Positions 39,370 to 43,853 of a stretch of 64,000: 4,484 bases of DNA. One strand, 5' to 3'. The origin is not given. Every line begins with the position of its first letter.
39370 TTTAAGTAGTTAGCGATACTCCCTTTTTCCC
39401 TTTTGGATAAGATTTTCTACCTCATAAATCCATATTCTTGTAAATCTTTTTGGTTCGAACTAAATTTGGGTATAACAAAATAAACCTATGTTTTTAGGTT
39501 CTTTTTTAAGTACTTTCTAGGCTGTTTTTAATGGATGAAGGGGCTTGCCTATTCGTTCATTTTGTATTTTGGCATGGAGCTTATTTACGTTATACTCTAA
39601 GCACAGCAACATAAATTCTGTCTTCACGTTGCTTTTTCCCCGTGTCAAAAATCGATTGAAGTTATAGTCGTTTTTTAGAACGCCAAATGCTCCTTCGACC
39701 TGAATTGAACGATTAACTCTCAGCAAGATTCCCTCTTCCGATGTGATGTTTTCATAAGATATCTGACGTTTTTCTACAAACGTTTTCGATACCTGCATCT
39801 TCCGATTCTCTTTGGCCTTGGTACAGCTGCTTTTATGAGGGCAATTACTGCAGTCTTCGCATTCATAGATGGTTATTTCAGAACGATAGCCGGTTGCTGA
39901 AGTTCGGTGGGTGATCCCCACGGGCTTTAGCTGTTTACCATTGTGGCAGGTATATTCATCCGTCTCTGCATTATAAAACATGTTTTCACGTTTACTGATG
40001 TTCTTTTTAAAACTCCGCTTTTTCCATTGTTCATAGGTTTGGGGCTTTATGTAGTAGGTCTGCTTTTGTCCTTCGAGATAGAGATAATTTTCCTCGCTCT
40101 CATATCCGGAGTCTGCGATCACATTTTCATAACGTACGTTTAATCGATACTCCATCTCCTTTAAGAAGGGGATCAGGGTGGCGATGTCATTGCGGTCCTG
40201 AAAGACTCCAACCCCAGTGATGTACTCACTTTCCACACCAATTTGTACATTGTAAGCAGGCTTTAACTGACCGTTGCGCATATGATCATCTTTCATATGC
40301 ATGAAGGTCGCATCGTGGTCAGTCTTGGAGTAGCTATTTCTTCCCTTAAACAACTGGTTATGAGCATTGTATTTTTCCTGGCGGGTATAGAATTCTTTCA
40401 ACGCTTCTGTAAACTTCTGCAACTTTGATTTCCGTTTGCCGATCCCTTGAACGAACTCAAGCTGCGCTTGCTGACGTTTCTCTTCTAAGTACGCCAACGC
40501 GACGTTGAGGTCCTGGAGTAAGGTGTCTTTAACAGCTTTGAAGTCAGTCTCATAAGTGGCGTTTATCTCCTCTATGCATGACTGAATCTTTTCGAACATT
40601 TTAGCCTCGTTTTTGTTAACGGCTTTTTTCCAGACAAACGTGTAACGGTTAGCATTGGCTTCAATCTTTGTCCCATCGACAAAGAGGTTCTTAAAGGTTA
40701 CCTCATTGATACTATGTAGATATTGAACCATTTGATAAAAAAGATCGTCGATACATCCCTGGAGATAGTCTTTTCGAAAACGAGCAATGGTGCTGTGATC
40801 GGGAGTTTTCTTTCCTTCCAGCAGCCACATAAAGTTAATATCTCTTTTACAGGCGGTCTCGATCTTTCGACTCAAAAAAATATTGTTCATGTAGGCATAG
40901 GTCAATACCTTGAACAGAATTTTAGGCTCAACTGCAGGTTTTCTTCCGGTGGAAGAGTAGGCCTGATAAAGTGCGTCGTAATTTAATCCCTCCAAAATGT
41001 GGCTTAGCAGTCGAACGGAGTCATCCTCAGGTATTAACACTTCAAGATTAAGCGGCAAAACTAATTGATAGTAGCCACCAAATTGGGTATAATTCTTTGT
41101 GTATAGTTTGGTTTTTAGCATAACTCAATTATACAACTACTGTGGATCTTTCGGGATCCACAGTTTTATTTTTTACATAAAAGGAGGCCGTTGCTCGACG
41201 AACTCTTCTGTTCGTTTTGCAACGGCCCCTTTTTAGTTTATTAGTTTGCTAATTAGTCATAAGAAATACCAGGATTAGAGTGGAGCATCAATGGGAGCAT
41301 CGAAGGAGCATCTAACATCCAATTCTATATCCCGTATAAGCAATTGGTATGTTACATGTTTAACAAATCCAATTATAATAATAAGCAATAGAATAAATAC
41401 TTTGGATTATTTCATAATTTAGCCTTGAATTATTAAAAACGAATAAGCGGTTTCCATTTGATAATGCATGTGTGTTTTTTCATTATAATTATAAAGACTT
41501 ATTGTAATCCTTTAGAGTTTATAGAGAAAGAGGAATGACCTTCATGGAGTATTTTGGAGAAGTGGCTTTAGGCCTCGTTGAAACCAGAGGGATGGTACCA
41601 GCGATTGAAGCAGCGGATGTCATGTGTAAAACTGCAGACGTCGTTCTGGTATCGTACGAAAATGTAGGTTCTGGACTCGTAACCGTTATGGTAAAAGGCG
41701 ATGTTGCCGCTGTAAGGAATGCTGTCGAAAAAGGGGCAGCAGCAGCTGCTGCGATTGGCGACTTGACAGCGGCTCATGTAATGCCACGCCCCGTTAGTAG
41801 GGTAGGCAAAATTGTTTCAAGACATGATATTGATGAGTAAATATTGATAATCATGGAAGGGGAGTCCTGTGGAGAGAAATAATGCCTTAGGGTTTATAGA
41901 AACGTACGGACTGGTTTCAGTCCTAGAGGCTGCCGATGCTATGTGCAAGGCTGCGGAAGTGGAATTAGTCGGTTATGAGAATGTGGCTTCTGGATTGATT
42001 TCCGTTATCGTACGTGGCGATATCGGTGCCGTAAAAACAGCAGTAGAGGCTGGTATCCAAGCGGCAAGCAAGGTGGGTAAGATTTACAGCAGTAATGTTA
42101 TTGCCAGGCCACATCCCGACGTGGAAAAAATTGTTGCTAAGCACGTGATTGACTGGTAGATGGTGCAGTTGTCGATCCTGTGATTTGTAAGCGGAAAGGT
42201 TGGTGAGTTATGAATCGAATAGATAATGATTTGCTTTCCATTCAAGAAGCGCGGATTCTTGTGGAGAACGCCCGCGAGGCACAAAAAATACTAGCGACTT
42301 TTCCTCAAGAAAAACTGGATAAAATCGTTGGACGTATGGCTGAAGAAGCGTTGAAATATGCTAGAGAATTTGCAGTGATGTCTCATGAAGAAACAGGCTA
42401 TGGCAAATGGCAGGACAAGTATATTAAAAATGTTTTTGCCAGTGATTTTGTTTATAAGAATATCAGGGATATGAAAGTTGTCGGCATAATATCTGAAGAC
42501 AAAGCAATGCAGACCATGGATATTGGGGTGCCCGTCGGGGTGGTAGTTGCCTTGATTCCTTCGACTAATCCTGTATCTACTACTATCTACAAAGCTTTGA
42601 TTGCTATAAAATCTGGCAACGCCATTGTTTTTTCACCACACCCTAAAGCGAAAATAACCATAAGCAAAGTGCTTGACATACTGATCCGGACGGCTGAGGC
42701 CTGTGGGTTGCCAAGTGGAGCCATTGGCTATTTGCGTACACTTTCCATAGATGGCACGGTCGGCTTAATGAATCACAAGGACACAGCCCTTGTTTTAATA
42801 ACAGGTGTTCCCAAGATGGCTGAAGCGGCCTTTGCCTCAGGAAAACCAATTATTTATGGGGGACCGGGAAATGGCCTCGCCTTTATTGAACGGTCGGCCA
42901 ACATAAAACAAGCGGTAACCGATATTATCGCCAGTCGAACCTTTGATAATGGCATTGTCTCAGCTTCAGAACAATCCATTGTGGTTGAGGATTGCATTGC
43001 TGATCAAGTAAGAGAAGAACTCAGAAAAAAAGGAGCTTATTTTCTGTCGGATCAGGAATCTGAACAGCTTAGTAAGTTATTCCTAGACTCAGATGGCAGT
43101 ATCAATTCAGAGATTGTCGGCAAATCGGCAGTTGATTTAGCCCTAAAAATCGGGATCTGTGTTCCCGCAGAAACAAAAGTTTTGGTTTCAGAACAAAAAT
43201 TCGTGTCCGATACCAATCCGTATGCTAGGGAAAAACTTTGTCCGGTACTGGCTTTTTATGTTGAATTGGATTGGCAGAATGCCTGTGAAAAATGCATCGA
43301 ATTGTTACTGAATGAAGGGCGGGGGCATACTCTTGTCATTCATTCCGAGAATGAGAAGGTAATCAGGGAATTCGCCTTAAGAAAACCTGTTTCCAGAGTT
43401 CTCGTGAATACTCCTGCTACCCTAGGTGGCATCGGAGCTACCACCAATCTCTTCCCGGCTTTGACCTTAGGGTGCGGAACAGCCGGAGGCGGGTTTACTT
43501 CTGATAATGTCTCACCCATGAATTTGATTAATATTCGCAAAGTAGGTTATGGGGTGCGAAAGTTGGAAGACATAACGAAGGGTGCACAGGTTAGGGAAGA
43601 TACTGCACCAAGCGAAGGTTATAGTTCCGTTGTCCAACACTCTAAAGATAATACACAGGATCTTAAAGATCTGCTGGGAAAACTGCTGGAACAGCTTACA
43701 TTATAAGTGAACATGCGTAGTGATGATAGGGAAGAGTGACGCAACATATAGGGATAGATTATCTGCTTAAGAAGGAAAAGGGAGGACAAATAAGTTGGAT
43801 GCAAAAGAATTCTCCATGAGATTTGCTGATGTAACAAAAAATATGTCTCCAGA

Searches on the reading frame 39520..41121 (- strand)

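Call 96: search_protein_families(library=pfam, proteins=[window:39520-41121:-], max_evalue=0.00001)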
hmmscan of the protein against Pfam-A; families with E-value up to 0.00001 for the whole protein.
window:39520-41121:- (534 aa): 3 families
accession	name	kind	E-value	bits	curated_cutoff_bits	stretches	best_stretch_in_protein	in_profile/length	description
PF13751.12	DDE_Tnp_1_6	-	5.6e-33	114.3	25.1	1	391-516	1-125/125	Transposase DDE domain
PF05598.16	DUF772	-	6.3e-19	68.2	23.1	1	62-130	3-73/74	Transposase domain (DUF772)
PF01609.27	DDE_Tnp_1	-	3.7e-16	59.9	23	1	263-511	3-199/200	Transposase DDE domain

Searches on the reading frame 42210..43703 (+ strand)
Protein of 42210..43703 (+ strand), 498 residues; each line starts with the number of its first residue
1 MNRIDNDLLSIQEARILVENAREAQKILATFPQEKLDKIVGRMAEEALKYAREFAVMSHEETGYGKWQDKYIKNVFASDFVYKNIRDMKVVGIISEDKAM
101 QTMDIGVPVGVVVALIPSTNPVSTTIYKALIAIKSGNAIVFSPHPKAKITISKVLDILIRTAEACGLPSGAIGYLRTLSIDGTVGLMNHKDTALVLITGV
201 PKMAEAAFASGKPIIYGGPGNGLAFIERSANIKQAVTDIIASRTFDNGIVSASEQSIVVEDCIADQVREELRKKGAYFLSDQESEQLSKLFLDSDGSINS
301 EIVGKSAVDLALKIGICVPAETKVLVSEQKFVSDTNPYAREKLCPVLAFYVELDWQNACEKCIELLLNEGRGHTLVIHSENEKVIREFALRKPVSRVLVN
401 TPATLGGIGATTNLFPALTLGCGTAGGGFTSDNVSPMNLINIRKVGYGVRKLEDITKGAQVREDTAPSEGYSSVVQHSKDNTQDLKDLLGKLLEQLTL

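Call 96: search_protein_families(library=pfam, proteins=[window:42210-43703:+], max_evalue=0.00001)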
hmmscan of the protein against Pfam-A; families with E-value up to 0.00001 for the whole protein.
window:42210-43703:+ (498 aa): 1 family
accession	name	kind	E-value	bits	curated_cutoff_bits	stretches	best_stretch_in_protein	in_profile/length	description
PF00171.27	Aldedh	-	5.3e-23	81.7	23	1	13-274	30-292/461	Aldehyde dehydrogenase family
